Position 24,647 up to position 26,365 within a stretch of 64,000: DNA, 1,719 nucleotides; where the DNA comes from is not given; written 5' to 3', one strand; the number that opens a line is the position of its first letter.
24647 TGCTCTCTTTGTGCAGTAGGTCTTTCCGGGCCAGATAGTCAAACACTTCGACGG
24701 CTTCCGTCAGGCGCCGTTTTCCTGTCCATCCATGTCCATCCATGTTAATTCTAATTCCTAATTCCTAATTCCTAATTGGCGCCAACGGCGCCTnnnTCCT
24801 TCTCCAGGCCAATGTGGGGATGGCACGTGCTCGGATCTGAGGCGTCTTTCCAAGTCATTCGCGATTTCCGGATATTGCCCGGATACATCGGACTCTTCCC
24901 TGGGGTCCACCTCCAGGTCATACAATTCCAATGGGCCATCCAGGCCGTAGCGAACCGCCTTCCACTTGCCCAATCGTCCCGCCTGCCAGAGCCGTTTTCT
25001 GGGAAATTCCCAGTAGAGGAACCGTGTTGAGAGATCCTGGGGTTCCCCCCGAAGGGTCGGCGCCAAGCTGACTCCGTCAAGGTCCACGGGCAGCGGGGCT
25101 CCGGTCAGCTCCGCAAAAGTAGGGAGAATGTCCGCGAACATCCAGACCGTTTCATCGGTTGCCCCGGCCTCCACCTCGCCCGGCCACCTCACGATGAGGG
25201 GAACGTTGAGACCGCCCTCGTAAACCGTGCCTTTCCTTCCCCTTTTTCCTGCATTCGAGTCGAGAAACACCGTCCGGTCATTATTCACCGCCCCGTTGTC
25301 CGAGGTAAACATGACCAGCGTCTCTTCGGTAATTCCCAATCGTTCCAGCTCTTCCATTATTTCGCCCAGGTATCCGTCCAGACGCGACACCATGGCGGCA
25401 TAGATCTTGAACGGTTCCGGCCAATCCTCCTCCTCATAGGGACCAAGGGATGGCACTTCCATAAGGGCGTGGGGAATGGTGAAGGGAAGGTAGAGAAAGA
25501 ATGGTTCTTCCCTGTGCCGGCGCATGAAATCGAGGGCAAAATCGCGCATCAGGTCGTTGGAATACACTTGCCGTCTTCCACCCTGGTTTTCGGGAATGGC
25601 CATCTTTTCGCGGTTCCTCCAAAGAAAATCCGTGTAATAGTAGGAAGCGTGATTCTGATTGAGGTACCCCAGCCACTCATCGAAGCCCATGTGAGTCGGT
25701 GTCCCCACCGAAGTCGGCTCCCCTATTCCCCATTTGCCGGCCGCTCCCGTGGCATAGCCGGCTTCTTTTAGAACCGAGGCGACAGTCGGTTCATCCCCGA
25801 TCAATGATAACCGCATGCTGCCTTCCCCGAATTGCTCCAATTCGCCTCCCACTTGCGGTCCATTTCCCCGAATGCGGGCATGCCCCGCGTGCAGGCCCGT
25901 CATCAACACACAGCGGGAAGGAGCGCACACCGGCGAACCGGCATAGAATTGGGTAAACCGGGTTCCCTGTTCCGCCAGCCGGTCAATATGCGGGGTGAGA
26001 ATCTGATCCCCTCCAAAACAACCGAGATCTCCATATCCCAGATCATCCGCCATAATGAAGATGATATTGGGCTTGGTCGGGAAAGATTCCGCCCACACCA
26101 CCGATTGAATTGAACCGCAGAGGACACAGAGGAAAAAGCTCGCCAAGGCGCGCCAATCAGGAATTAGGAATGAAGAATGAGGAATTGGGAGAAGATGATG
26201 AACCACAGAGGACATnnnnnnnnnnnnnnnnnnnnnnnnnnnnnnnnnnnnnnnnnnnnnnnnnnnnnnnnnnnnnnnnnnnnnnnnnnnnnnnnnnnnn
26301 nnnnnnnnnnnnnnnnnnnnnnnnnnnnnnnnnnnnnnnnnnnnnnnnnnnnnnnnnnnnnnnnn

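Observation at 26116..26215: Signal peptides written in repeat words: sulfatase and beta-helix protein N-termini are encoded by the intergenic vocabulary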

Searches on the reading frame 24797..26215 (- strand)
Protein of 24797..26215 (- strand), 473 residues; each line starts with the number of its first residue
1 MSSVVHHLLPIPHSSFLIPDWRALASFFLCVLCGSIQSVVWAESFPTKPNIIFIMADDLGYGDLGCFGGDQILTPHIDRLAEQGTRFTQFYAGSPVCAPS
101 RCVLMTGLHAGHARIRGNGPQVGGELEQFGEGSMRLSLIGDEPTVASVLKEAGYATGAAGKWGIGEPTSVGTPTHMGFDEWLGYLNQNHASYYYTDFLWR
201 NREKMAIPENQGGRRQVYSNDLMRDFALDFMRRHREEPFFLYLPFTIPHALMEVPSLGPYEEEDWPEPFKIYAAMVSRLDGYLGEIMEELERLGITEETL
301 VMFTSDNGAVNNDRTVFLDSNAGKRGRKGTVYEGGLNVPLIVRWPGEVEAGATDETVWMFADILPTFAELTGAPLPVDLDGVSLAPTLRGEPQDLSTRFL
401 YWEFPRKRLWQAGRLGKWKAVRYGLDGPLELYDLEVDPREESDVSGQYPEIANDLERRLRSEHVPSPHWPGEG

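Call 9: find_homologous_proteins(query=window:24797-26215:-, max_evalue=1e-30)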
Query seq(473 aa) (473 aa): 8000 proteins with E <= 1e-30 among 8000 candidates; the best 120 are listed.
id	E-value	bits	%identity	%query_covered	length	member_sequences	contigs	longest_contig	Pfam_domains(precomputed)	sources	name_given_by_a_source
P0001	2.6e-288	975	88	100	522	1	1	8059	PF01663.28,PF16347.11,PF00884.29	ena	-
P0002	1.9e-283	959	90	95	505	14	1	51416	PF01663.28,PF16347.11,PF00884.29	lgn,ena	-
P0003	1.2e-266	903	86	96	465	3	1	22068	PF01663.28,PF16347.11,PF00884.29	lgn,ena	-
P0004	3.7e-266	902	86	96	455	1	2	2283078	PF01663.28,PF16347.11,PF00884.29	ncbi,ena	-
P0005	1.4e-262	890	84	95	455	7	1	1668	PF01663.28,PF16347.11,PF00884.29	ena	-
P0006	1.5e-261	887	86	92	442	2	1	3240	PF01663.28,PF16347.11,PF00884.29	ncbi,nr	ncbi:MAG: sulfatase-like hydrolase/transferase, partial [Opitutae bacterium]|nr:sulfatase-like hydro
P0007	6.2e-260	881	82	97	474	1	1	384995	PF01663.28,PF16347.11,PF00884.29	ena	-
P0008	1.9e-251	853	81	90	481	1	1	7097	PF01663.28,PF16347.11,PF00884.29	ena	-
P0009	1.5e-235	801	75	94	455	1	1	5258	PF01663.28,PF16347.11,PF00884.29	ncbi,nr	ncbi:MAG: arylsulfatase [Verrucomicrobiae bacterium]|nr:arylsulfatase [Verrucomicrobiae bacterium]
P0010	2.8e-229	780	74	95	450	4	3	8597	PF01663.28,PF16347.11,PF00884.29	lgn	-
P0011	4.0e-227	773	76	89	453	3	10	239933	PF01663.28,PF16347.11,PF00884.29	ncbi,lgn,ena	-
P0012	3.0e-226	770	76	89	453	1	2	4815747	PF01663.28,PF16347.11,PF00884.29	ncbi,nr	ncbi:arylsulfatase [Opitutia bacterium ISCC 51]|nr:arylsulfatase [Opitutae bacterium ISCC 51] QXD297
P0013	1.0e-225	768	74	93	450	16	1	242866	PF01663.28,PF16347.11,PF00884.29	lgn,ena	-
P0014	3.0e-225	767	76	90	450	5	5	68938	PF01663.28,PF16347.11,PF00884.29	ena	-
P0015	4.4e-225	766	76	89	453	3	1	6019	PF01663.28,PF16347.11,PF00884.29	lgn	-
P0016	8.0e-225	765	72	94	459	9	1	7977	PF01663.28,PF16347.11,PF00884.29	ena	-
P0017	3.4e-220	750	69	98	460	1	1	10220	PF01663.28,PF16347.11,PF00884.29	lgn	-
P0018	1.1e-213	729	69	95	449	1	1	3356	PF01663.28,PF16347.11,PF00884.29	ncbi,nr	ncbi:MAG: arylsulfatase [Verrucomicrobia bacterium]|nr:arylsulfatase [Verrucomicrobiota bacterium]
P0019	2.7e-205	701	65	96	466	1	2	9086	PF01663.28,PF16347.11,PF00884.29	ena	-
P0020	7.8e-203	693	64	95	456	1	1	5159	PF01663.28,PF16347.11,PF00884.29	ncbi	-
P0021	9.9e-202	689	67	89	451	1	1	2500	PF01663.28,PF16347.11,PF00884.29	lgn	-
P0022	3.0e-199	681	68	89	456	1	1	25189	PF01663.28,PF16347.11,PF00884.29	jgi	jgi:arylsulfatase A-like enzyme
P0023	8.3e-197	673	65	95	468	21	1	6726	PF01663.28,PF16347.11,PF00884.29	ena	-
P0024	1.0e-193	663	62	96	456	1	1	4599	PF01663.28,PF16347.11,PF00884.29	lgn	-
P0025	1.7e-193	662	62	95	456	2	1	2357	PF01663.28,PF16347.11,PF00884.29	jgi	jgi:arylsulfatase A-like enzyme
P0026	1.7e-192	659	65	89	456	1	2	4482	PF01663.28,PF16347.11,PF00884.29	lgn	-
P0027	7.3e-192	657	65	92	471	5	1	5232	PF01663.28,PF16347.11,PF00884.29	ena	-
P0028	5.0e-191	654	65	89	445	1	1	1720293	PF01663.28,PF16347.11,PF00884.29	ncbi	ncbi:MAG: arylsulfatase [Opitutaceae bacterium]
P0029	1.0e-188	646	65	89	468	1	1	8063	PF01663.28,PF16347.11,PF00884.29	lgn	-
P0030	1.4e-188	646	67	88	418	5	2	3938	PF16347.11,PF00884.29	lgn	-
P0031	2.3e-188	645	64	89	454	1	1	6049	PF01663.28,PF16347.11,PF00884.29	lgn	-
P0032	1.2e-187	643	64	89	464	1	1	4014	PF01663.28,PF16347.11,PF00884.29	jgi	-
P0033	1.4e-186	639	63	89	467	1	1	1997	PF01663.28,PF16347.11,PF00884.29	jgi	jgi:arylsulfatase A-like enzyme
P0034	1.5e-186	639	59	95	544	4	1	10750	PF01663.28,PF16347.11,PF00884.29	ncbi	-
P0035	2.5e-185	635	64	90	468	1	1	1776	PF01663.28,PF16347.11,PF00884.29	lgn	-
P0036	8.5e-185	633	63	89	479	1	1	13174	PF01663.28,PF16347.11,PF00884.29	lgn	-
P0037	9.1e-185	633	56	95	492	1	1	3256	PF01663.28,PF16347.11,PF00884.29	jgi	jgi:arylsulfatase A-like enzyme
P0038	2.2e-184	632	64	90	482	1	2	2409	PF01663.28,PF16347.11,PF00884.29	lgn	-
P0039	7.3e-184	630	64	90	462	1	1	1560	PF01663.28,PF16347.11,PF00884.29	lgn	-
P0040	8.8e-184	630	63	89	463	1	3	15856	PF01663.28,PF16347.11,PF00884.29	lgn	-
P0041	1.4e-183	629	64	90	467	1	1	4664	PF01663.28,PF16347.11,PF00884.29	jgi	jgi:arylsulfatase A-like enzyme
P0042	1.5e-183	629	66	87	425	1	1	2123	PF01663.28,PF16347.11,PF00884.29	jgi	-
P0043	2.0e-183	629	63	89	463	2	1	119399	PF01663.28,PF16347.11,PF00884.29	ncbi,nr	ncbi:MAG TPA: arylsulfatase [Lacunisphaera sp.]|nr:arylsulfatase [Lacunisphaera sp.]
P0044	3.3e-182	625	62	90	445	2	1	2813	PF01663.28,PF16347.11,PF00884.29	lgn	-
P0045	6.1e-182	624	61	94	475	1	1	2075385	PF01663.28,PF16347.11,PF00884.29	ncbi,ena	-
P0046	1.7e-181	622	63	90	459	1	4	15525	PF01663.28,PF16347.11,PF00884.29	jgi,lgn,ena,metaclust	metaclust:\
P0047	5.7e-181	621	59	99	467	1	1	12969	PF01663.28,PF16347.11,PF00884.29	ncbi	-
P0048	9.6e-181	620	61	94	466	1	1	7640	PF01663.28,PF16347.11,PF00884.29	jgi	-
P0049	1.6e-180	619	63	90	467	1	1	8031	PF01663.28,PF16347.11,PF00884.29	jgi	jgi:arylsulfatase A-like enzyme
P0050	1.7e-180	619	63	90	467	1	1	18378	PF01663.28,PF16347.11,PF00884.29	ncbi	-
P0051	2.9e-180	618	61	91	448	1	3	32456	PF01663.28,PF16347.11,PF00884.29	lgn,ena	-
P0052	4.4e-180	618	61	93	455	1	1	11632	PF01663.28,PF16347.11,PF00884.29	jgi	-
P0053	2.5e-179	615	63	90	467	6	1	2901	PF01663.28,PF16347.11,PF00884.29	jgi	jgi:arylsulfatase A-like enzyme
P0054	4.1e-179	615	61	90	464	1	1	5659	PF01663.28,PF16347.11,PF00884.29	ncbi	-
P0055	6.3e-179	614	64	89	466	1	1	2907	PF01663.28,PF16347.11,PF00884.29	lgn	-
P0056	1.9e-178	612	62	89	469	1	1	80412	PF01663.28,PF16347.11,PF00884.29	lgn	-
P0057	2.2e-178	612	62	90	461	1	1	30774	PF01663.28,PF16347.11,PF00884.29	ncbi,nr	ncbi:MAG: arylsulfatase [Opitutaceae bacterium]|nr:arylsulfatase [Opitutaceae bacterium]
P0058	2.9e-178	612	60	93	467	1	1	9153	PF01663.28,PF16347.11,PF00884.29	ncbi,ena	ncbi:MAG TPA: arylsulfatase [Opitutaceae bacterium]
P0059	2.9e-178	612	60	94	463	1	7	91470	PF01663.28,PF16347.11,PF00884.29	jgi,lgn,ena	-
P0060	4.8e-178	611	58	89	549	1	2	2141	PF01663.28,PF16347.11,PF00884.29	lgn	-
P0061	1.9e-177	609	61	90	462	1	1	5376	PF01663.28,PF16347.11,PF00884.29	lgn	-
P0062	3.4e-177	608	58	97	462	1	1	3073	PF01663.28,PF16347.11,PF00884.29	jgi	jgi:arylsulfatase A-like enzyme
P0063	1.6e-176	606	58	97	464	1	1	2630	PF01663.28,PF16347.11,PF00884.29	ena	-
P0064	2.2e-175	602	61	90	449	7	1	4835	PF01663.28,PF16347.11,PF00884.29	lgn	-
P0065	6.5e-175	601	64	89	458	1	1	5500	PF01663.28,PF16347.11,PF00884.29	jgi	jgi:arylsulfatase A-like enzyme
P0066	1.1e-174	600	61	91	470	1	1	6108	PF01663.28,PF16347.11,PF00884.29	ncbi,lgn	-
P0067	2.0e-174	599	63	88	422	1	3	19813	PF01663.28,PF16347.11,PF00884.29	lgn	-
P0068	9.4e-174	597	56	100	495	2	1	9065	PF01663.28,PF16347.11,PF00884.29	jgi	jgi:arylsulfatase A-like enzyme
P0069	2.4e-173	596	61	90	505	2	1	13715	PF01663.28,PF16347.11,PF00884.29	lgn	-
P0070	6.8e-173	594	58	88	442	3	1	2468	PF16347.11,PF00884.29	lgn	-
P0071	8.4e-173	594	60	93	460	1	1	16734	PF01663.28,PF16347.11,PF00884.29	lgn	-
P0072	2.1e-172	593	58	93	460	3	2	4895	PF01663.28,PF16347.11,PF00884.29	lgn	-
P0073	3.7e-172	592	61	90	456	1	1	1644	PF01663.28,PF16347.11,PF00884.29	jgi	jgi:arylsulfatase A-like enzyme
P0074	4.2e-172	592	61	90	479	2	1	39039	PF01663.28,PF16347.11,PF00884.29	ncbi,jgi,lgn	jgi:arylsulfatase A-like enzyme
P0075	1.2e-171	590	61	89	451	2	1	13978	PF01663.28,PF16347.11,PF00884.29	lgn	-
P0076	1.9e-171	589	60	92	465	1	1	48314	PF01663.28,PF16347.11,PF00884.29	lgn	-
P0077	2.0e-171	589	58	98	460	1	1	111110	PF01663.28,PF16347.11,PF00884.29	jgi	-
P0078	3.3e-171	589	60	89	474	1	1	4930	PF01663.28,PF16347.11,PF00884.29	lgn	-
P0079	3.8e-170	585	58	93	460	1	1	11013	PF01663.28,PF16347.11,PF00884.29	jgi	jgi:arylsulfatase A-like enzyme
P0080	8.3e-170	584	58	95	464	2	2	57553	PF01663.28,PF16347.11,PF00884.29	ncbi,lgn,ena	-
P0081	1.1e-169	584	57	94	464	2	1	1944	PF01663.28,PF16347.11,PF00884.29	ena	-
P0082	1.4e-169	583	60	88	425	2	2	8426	PF01663.28,PF16347.11,PF00884.29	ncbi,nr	ncbi:MAG: arylsulfatase [Cephaloticoccus sp.]|nr:arylsulfatase [Cephaloticoccus sp.] MCF7761656.1 ar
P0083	1.4e-169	583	61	89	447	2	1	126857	PF01663.28,PF16347.11,PF00884.29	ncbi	ncbi:MAG TPA: arylsulfatase [Lacunisphaera sp.]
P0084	1.9e-168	579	60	90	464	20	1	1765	PF01663.28,PF16347.11,PF00884.29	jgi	-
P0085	3.7e-168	579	58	90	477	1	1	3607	PF01663.28,PF16347.11,PF00884.29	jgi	jgi:arylsulfatase A-like enzyme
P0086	4.4e-168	578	56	97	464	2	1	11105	PF01663.28,PF16347.11,PF00884.29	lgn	-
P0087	5.9e-168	578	59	94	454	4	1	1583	PF01663.28,PF16347.11,PF00884.29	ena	-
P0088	9.8e-168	577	60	89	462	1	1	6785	PF02995.23,PF01663.28,PF16347.11,PF00884.29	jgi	-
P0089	5.8e-167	575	59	89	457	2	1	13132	PF01663.28,PF16347.11,PF00884.29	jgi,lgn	-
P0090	6.0e-167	575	61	89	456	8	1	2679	PF01663.28,PF16347.11,PF00884.29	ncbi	ncbi:MAG: arylsulfatase, partial [Opitutaceae bacterium]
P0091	6.2e-167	574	58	95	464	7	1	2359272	PF01663.28,PF16347.11,PF00884.29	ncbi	-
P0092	7.2e-167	574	57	94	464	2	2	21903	PF01663.28,PF16347.11,PF00884.29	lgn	-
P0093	2.2e-166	573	58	90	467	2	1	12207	PF01663.28,PF16347.11,PF00884.29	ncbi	ncbi:MAG: arylsulfatase [Planctomycetota bacterium]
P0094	2.2e-166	573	59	90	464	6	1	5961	PF01663.28,PF16347.11,PF00884.29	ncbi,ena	-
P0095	7.6e-166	571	59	91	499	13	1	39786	PF01663.28,PF16347.11,PF00884.29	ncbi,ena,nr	ncbi:MAG: sulfatase [Opitutus sp.]|nr:sulfatase [Opitutus sp.]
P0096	1.4e-165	570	56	97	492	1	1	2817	PF01663.28,PF16347.11,PF00884.29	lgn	-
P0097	1.7e-165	570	56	95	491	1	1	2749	PF01663.28,PF16347.11,PF00884.29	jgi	-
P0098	4.9e-165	568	60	90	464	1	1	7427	PF01663.28,PF16347.11,PF00884.29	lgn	-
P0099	4.7e-164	565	56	98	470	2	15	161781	PF01663.28,PF16347.11,PF00884.29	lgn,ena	-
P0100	3.2e-163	562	58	90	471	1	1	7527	PF01663.28,PF16347.11,PF00884.29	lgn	-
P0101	3.3e-163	562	59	90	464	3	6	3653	PF01663.28,PF16347.11,PF00884.29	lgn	-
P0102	6.3e-163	561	56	95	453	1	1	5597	PF01663.28,PF16347.11,PF00884.29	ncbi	ncbi:MAG: arylsulfatase [Acidobacteriota bacterium]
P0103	8.0e-163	561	56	89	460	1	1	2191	PF01663.28,PF16347.11,PF00884.29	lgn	-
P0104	2.2e-162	559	54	94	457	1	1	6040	PF01663.28,PF16347.11,PF00884.29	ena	-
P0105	5.3e-162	558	54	95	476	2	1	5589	PF01663.28,PF16347.11,PF00884.29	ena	-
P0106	7.0e-162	558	56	93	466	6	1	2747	PF01663.28,PF16347.11,PF00884.29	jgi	-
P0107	7.3e-162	558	56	93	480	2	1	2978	PF01663.28,PF16347.11,PF00884.29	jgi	jgi:arylsulfatase A-like enzyme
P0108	1.6e-161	557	56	92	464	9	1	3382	PF01663.28,PF16347.11,PF00884.29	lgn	-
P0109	3.5e-161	556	55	95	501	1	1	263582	PF01663.28,PF16347.11,PF00884.29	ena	-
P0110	3.9e-161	555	55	90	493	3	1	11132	PF02995.23,PF01663.28,PF16347.11,PF00884.29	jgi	-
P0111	4.0e-161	555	57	89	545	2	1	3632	PF01663.28,PF16347.11,PF00884.29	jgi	-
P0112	4.5e-161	555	56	92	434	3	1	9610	PF01663.28,PF16347.11,PF00884.29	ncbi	-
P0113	5.2e-161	555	56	93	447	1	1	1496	PF01663.28,PF16347.11,PF00884.29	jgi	jgi:arylsulfatase A-like enzyme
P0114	1.6e-160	553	55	91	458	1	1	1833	PF01663.28,PF16347.11,PF00884.29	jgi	jgi:arylsulfatase A-like enzyme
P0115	1.4e-159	550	57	89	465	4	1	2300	PF16347.11,PF00884.29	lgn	-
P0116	5.6e-159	548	54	94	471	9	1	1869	PF01663.28,PF16347.11,PF00884.29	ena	-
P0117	6.0e-159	548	55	94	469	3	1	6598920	PF01663.28,PF16347.11,PF00884.29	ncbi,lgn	-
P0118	6.2e-159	548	57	89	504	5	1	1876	PF01663.28,PF16347.11,PF00884.29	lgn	-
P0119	1.3e-158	547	54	96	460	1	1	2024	PF01663.28,PF16347.11,PF00884.29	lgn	-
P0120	1.3e-158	547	56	90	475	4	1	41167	PF02995.23,PF01663.28,PF16347.11,PF00884.29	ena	-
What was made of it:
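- On Sulfatase (PF00884): Homologues at 88-90% identity carry PF00884/PF16347 (call 9).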

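Call 12: find_related_loci(query=window:24797-26215:-, collection=genome_contigs, flank=8000)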
Query seq(473 aa) (473 aa) in genome_contigs; peptide patterns used: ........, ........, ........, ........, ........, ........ (x = any residue, [..] = any of these).
600 stretches matched a pattern (row limit reached: there are more); 554 encode a relative of the query (tblastn E <= 1e-3); the best 80 are kept; 80 distinct loci.
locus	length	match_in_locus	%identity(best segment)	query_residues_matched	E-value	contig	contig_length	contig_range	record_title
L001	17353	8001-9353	90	23-473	0e+0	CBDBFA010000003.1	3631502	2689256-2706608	MAG: Opitutales bacterium isolate 9f9b1e65-26d1-490e-a9a8-9aeb4363054d genome assembly, contig: contig_3, whole genome s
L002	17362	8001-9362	85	15-470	0e+0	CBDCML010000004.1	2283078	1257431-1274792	MAG: Opitutales bacterium isolate e0fc1690-48a8-4d2d-90c6-43be15898d10 genome assembly, contig: contig_4, whole genome s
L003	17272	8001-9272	81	47-470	0e+0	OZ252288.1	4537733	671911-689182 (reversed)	MAG: Opitutales bacterium isolate 77b9a5b9-e5ce-4918-89f9-dacbc23eed75 genome assembly, chromosome: 1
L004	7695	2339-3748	57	14-470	2e-176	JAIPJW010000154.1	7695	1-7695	MAG: Cephaloticoccus sp. isolate Tobar12.5m-G44 Tobar12-5m-C5829, whole genome shotgun sequence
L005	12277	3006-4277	53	48-470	4e-145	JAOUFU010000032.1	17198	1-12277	MAG: Phycisphaerae bacterium isolate 4_1_July_SF_Bin52 4_1_July_SF_Bin52_scaffold_1392_c1, whole genome shotgun sequence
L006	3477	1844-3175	53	25-470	9e-149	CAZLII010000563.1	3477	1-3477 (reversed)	MAG TPA_asm: uncultured Nitrospirales bacterium isolate binchicken_co168_237 genome assembly, contig: NODE_37277_length_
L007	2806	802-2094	50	40-470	6e-150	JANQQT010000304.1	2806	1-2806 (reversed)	MAG: Phycisphaeraceae bacterium isolate IP29b_bin.36 k99_3200323, whole genome shotgun sequence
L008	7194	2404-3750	51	17-470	8e-141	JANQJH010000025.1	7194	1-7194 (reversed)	MAG: Verrucomicrobiales bacterium isolate PL25a_bin.108 k99_2870070, whole genome shotgun sequence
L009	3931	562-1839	51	48-470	5e-143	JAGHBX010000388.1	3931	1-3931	MAG: Planctomycetota bacterium isolate AUK267 PB_MBMC_221_c_000000000209, whole genome shotgun sequence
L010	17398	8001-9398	48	3-469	6e-139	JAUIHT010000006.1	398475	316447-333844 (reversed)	MAG: Verrucomicrobiia bacterium isolate Co_bin.226 NODE_193_length_398475_cov_1.865427, whole genome shotgun sequence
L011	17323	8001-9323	49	24-470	9e-138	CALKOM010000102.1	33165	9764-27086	MAG: uncultured Verrucomicrobiales bacterium isolate S3_Bin_METABAT__180_1 genome assembly, contig: c_000003017348, whol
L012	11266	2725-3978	50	48-470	3e-136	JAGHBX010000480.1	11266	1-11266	MAG: Planctomycetota bacterium isolate AUK267 PB_MBMC_221_c_000000000307, whole genome shotgun sequence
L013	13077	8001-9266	48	46-472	2e-135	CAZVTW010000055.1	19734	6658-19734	MAG TPA_asm: uncultured Bacteroidales bacterium isolate binchicken_co8_117 genome assembly, contig: NODE_4482_length_197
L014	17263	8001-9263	51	48-469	4e-135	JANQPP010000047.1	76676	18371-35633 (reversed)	MAG: Pirellulales bacterium isolate IP29b_bin.168 k99_2018847, whole genome shotgun sequence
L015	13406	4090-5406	47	35-470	1e-133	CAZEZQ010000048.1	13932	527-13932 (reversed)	MAG TPA_asm: uncultured bacterium isolate SRP141376_co3_307 genome assembly, contig: NODE_12064_length_13932_cov_3.56763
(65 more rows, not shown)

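Call 20: find_encoding_contigs(protein=P0001, flank=4000, max_places=3)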
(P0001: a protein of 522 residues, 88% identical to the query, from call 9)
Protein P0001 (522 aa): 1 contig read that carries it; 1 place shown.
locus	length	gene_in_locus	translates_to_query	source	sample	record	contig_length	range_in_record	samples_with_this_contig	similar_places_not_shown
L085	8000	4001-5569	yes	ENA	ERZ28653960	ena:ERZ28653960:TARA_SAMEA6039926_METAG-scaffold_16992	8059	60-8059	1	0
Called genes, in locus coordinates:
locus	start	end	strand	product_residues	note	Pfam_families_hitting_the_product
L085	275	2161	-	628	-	PF00884:Sulfatase, PF16347:SGSH_C, PF02985:HEAT (faint), PF13646:HEAT_2, PF03130:HEAT_PBS (faint)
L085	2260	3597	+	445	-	PF01839:FG-GAP (faint), PF13517:FG-GAP_3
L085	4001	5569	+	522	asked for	PF00884:Sulfatase, PF01663:Phosphodiest, PF16347:SGSH_C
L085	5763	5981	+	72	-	-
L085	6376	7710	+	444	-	-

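Call 21: find_encoding_contigs(protein=P0002, flank=4000, max_places=3)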
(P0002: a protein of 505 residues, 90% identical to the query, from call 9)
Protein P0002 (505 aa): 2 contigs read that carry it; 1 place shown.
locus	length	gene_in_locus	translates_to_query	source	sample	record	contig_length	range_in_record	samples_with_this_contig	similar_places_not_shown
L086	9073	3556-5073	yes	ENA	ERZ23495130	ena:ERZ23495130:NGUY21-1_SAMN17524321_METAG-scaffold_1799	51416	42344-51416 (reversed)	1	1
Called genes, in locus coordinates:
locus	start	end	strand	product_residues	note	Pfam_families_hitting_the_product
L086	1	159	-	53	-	?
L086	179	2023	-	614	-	PF00884:Sulfatase, PF16347:SGSH_C, PF13646:HEAT_2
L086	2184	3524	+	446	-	PF01839:FG-GAP (faint), PF13517:FG-GAP_3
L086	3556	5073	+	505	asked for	PF00884:Sulfatase, PF01663:Phosphodiest, PF16347:SGSH_C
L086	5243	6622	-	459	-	PF00108:Thiolase_N, PF02803:Thiolase_C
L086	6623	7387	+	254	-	PF00106:adh_short, PF08659:KR, PF23441:SDR, PF13561:adh_short_C2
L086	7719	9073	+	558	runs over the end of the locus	PF22807:TrAA12, PF07995:GSDH, PF00034:Cytochrom_C, PF13442:Cytochrome_CBB3 (weak)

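Call 47: find_encoding_contigs(protein=P0007, flank=5000, max_places=2)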
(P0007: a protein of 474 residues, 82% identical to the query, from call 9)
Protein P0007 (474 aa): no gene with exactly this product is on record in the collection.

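Call 48: find_encoding_contigs(protein=P0003, flank=5000, max_places=2)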
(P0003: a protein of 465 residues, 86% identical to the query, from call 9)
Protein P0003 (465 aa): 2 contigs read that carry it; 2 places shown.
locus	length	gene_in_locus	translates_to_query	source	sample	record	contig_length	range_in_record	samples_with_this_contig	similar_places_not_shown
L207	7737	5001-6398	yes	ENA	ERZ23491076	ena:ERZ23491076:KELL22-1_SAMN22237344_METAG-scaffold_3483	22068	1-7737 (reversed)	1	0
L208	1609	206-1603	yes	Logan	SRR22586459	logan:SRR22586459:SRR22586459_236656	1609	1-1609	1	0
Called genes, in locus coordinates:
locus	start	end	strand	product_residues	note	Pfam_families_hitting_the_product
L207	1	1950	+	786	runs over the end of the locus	PF03781:FGE-sulfatase, PF13088:BNR_2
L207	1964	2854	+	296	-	-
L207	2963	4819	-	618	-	PF00884:Sulfatase, PF16347:SGSH_C, PF02985:HEAT (faint), PF13646:HEAT_2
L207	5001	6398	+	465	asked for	PF00884:Sulfatase, PF01663:Phosphodiest, PF16347:SGSH_C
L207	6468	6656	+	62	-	-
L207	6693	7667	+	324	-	-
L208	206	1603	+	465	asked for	PF00884:Sulfatase, PF01663:Phosphodiest, PF16347:SGSH_C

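Call 70: list_cluster_members(proteins=[P0001, P0002, P0003, P0005, P0121])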
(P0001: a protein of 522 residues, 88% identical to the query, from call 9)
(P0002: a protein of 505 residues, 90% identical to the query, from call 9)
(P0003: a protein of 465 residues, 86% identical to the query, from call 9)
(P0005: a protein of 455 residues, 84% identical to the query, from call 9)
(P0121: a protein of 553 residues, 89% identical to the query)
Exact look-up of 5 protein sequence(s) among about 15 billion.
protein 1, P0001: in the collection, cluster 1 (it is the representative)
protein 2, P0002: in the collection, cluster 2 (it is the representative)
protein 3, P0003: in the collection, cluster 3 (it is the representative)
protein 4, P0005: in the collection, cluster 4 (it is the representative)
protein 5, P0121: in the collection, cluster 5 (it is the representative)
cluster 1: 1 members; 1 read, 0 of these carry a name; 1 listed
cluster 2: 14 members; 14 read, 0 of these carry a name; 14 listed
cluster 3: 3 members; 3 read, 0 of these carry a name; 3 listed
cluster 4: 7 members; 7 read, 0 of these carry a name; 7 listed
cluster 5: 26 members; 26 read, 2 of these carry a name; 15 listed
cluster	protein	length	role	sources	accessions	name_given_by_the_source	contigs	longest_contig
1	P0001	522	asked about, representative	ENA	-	-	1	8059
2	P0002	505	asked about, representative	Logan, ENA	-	-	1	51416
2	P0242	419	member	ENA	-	-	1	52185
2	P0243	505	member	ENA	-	-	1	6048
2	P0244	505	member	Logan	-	-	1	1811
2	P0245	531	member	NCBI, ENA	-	-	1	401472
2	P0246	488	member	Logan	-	-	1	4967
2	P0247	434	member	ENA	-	-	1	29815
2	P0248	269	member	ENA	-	-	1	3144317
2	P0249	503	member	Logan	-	-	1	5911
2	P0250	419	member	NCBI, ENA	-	-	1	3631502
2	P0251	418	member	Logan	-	-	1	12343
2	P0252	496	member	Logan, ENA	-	-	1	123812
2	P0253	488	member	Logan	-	-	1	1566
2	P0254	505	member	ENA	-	-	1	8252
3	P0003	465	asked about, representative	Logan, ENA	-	-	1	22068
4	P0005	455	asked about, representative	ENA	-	-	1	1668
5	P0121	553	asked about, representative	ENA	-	-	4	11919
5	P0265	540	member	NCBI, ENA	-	-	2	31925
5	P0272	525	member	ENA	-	-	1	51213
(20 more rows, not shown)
